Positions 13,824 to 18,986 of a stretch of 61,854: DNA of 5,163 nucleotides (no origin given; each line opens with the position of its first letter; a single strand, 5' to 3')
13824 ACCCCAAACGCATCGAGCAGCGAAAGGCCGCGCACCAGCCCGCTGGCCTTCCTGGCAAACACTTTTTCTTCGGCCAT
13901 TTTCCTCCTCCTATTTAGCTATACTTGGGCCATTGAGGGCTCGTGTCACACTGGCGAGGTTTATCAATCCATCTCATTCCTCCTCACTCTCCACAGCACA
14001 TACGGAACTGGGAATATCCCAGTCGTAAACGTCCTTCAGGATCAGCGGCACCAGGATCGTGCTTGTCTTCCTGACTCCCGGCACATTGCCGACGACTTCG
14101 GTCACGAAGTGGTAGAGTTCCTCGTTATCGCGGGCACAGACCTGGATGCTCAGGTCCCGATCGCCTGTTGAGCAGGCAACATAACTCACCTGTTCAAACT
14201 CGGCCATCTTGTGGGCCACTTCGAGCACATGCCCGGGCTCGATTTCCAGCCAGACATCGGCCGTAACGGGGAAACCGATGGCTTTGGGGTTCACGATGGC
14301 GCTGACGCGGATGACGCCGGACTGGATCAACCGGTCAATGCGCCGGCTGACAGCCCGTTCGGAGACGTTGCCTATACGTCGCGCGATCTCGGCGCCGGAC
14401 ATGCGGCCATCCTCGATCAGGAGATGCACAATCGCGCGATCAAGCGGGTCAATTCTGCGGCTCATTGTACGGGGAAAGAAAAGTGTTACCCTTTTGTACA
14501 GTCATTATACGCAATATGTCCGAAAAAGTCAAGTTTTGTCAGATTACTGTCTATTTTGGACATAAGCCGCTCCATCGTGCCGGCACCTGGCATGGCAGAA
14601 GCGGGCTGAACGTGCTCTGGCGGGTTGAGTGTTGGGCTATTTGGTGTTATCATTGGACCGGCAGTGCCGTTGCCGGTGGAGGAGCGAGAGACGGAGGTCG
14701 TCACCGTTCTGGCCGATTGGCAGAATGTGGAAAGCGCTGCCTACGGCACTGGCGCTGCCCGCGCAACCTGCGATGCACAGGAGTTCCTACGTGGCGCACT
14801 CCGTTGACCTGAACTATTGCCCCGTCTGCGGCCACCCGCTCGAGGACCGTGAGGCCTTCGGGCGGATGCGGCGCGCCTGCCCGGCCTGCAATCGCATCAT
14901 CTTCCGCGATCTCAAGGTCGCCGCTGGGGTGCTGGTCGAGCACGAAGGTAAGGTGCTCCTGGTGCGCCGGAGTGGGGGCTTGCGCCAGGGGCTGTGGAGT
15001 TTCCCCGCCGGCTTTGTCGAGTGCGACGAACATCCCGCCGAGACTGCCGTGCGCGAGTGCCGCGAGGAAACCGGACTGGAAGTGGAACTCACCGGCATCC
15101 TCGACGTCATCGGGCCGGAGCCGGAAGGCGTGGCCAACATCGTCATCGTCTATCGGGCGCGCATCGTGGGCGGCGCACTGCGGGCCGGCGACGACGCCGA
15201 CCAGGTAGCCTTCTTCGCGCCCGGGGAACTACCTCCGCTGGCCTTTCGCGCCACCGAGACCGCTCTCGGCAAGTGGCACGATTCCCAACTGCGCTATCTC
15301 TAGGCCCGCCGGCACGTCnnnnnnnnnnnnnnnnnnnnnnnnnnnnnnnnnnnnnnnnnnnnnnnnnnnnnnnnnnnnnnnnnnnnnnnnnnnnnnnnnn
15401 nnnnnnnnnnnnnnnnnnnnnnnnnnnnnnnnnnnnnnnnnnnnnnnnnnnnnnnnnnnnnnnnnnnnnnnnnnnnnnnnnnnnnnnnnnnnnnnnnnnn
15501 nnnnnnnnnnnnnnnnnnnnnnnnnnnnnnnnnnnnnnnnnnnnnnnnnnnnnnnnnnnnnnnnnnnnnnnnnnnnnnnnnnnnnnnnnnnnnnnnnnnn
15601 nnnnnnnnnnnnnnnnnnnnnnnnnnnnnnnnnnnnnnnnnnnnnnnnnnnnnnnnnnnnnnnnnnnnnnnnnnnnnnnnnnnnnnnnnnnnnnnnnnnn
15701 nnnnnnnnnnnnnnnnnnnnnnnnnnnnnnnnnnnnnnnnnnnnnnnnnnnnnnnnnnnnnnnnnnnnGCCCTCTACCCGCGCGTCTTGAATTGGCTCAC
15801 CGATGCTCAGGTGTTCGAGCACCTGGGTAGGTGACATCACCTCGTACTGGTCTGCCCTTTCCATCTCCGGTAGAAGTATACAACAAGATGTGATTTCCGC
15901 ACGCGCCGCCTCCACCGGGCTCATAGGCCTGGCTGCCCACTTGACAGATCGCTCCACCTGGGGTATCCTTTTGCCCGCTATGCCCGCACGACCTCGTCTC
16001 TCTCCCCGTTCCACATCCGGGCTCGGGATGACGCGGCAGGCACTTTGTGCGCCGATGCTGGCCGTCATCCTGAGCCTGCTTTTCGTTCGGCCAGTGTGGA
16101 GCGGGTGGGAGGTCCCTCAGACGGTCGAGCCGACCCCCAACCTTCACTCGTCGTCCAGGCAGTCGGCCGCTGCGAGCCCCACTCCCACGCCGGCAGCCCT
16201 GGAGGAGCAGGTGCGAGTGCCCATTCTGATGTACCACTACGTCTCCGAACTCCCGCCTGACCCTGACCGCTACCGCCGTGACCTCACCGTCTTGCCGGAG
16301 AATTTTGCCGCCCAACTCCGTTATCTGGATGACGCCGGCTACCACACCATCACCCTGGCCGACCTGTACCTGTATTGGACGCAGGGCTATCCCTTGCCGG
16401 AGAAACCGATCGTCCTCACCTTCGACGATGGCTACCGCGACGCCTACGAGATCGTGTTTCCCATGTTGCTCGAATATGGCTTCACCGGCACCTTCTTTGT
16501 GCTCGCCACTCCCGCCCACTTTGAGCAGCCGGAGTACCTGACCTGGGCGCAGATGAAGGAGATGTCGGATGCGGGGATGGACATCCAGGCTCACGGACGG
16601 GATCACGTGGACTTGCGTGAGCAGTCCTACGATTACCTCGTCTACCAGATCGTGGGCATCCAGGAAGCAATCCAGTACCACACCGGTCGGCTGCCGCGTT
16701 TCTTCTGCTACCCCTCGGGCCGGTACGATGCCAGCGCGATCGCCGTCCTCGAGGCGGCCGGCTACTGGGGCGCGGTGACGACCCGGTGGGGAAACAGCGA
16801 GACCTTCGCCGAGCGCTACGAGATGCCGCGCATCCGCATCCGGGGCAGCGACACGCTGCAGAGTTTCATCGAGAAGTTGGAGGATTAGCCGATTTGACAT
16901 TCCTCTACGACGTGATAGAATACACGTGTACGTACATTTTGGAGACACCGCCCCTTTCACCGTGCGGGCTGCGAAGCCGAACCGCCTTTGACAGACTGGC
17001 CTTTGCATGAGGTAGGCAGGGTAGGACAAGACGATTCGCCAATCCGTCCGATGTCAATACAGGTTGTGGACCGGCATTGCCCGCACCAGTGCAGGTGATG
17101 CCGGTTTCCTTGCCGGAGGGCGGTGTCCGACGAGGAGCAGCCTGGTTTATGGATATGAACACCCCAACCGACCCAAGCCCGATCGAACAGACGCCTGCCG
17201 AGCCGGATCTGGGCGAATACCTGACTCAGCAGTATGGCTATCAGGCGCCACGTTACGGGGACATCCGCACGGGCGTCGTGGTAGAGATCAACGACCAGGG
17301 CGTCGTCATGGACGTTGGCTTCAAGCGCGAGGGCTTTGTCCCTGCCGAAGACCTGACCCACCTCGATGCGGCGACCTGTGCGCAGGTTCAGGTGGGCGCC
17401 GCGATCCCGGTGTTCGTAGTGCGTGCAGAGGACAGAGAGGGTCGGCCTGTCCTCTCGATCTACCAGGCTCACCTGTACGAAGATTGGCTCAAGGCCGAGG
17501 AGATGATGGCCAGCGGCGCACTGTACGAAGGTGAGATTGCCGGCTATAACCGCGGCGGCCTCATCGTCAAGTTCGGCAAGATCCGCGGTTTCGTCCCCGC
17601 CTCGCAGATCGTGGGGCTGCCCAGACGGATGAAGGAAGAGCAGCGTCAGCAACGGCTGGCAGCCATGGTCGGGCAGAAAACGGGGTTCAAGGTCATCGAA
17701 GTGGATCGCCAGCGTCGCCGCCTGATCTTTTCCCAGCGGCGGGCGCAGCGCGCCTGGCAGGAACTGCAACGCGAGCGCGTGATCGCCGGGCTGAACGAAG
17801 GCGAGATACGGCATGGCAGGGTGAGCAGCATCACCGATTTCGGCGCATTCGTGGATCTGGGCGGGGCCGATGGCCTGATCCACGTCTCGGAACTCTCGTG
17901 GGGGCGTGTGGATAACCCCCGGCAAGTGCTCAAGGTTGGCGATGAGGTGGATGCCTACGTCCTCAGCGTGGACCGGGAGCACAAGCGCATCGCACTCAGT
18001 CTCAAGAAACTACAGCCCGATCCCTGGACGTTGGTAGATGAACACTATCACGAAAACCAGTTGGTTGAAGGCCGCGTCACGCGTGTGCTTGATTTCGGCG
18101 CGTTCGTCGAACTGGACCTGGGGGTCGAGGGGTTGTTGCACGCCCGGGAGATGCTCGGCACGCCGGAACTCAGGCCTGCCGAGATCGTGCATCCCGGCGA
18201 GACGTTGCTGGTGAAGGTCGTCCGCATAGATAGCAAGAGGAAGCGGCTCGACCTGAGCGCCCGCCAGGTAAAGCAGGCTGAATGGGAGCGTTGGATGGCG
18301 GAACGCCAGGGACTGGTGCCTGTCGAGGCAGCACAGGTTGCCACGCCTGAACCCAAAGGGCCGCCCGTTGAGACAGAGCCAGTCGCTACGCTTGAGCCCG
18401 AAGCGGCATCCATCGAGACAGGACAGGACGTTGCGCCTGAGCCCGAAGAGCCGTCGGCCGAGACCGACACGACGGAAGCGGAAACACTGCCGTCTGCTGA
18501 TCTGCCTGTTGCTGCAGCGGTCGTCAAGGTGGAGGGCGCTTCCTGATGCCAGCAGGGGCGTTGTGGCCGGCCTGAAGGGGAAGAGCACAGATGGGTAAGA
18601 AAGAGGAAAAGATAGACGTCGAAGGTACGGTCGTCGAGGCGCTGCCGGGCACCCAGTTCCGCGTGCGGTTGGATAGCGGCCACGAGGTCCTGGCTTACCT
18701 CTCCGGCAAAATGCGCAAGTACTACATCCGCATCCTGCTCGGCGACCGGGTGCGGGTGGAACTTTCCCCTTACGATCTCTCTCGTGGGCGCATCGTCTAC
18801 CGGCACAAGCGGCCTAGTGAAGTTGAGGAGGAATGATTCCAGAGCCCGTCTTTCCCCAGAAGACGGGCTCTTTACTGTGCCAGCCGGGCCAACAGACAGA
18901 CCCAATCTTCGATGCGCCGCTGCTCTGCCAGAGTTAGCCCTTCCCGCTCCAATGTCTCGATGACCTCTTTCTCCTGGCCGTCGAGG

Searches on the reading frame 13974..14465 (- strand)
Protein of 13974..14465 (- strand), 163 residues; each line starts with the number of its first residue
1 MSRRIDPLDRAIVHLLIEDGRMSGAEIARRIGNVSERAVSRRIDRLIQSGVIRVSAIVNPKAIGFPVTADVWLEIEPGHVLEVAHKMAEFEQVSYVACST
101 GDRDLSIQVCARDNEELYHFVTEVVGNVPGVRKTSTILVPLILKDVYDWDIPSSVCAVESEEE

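Call 81: search_protein_families(library=pfam, proteins=[window:13974-14465:-], max_evalue=0.00001)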
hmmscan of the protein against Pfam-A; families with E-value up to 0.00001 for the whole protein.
window:13974-14465:- (163 aa): 4 families
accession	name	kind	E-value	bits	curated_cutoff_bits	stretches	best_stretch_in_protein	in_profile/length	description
PF01037.27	AsnC_trans_reg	-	5.4e-14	52.3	25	1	71-139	1-70/73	Lrp/AsnC ligand binding domain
PF13404.12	HTH_AsnC-type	-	1e-11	44.9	27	1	5-46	1-41/42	AsnC-type helix-turn-helix domain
PF13412.12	HTH_24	-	1.8e-10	40.7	21.9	1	6-53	2-48/48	Winged helix-turn-helix DNA-binding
PF22482.2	AsnC_trans_reg_3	-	2.6e-07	31.1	24.4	1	80-147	24-90/95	PF0864 C-terminal dimeric alpha+beta barrel domain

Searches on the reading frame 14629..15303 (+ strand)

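Call 81: search_protein_families(library=pfam, proteins=[window:14629-15303:+], max_evalue=0.00001)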
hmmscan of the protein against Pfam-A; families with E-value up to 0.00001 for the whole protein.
window:14629-15303:+ (224 aa): 2 families
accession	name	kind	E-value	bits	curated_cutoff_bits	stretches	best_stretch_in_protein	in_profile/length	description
PF00293.34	NUDIX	-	4.4e-21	75.7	21.1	1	96-205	3-122/134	NUDIX domain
PF14815.12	NUDIX_4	-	8e-08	32.5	35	1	99-153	2-54/113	NUDIX domain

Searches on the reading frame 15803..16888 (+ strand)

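Call 81: search_protein_families(library=pfam, proteins=[window:15803-16888:+], max_evalue=0.00001)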
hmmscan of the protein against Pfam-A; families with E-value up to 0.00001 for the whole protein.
window:15803-16888:+ (361 aa): 1 family
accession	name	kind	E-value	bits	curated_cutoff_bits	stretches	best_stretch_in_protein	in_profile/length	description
PF01522.26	Polysacc_deac_1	-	7.3e-27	94.2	23.1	1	197-321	3-121/124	Polysaccharide deacetylase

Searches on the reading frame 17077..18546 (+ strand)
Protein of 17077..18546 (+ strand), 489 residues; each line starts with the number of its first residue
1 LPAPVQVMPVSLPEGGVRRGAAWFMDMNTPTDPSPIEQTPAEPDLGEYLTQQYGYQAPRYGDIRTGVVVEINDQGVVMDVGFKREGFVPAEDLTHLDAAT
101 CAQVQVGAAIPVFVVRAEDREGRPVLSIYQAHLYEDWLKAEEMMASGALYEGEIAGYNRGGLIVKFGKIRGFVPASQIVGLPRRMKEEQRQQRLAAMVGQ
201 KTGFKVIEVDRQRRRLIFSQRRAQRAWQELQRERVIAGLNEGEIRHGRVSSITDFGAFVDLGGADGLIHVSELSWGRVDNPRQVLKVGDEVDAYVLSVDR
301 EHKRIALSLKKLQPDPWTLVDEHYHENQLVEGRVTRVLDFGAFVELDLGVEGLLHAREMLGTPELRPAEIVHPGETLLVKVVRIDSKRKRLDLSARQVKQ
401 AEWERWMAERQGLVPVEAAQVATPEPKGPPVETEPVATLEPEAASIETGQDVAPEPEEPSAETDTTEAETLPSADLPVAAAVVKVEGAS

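Call 81: search_protein_families(library=pfam, proteins=[window:17077-18546:+], max_evalue=0.00001)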
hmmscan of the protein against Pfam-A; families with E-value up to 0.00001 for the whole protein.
window:17077-18546:+ (489 aa): 4 families
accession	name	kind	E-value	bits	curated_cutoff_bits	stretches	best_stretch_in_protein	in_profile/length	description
PF00575.29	S1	-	7.6e-62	206.1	22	4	240-310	3-74/74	S1 RNA binding domain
PF23459.1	S1_RRP5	-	3.4e-11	44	27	0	239-309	1-72/72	RRP5 S1 domain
PF13509.12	S1_2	-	4.7e-09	36.7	21.8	0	330-362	5-37/61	S1 domain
PF21710.3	Spt6_S1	-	6.9e-08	33.1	27.5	0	324-397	14-88/91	Spt6, S1/OB domain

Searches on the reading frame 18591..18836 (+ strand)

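Call 82: search_protein_families(library=pfam, proteins=[window:18591-18836:+], max_evalue=0.00001)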
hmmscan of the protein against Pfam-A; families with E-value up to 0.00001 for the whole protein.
window:18591-18836:+ (81 aa): 1 family
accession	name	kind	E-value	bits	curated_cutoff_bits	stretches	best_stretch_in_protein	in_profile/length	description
PF01176.25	eIF-1a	-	5e-26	90.6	30.2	1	9-71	2-64/64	Translation initiation factor 1A / IF-1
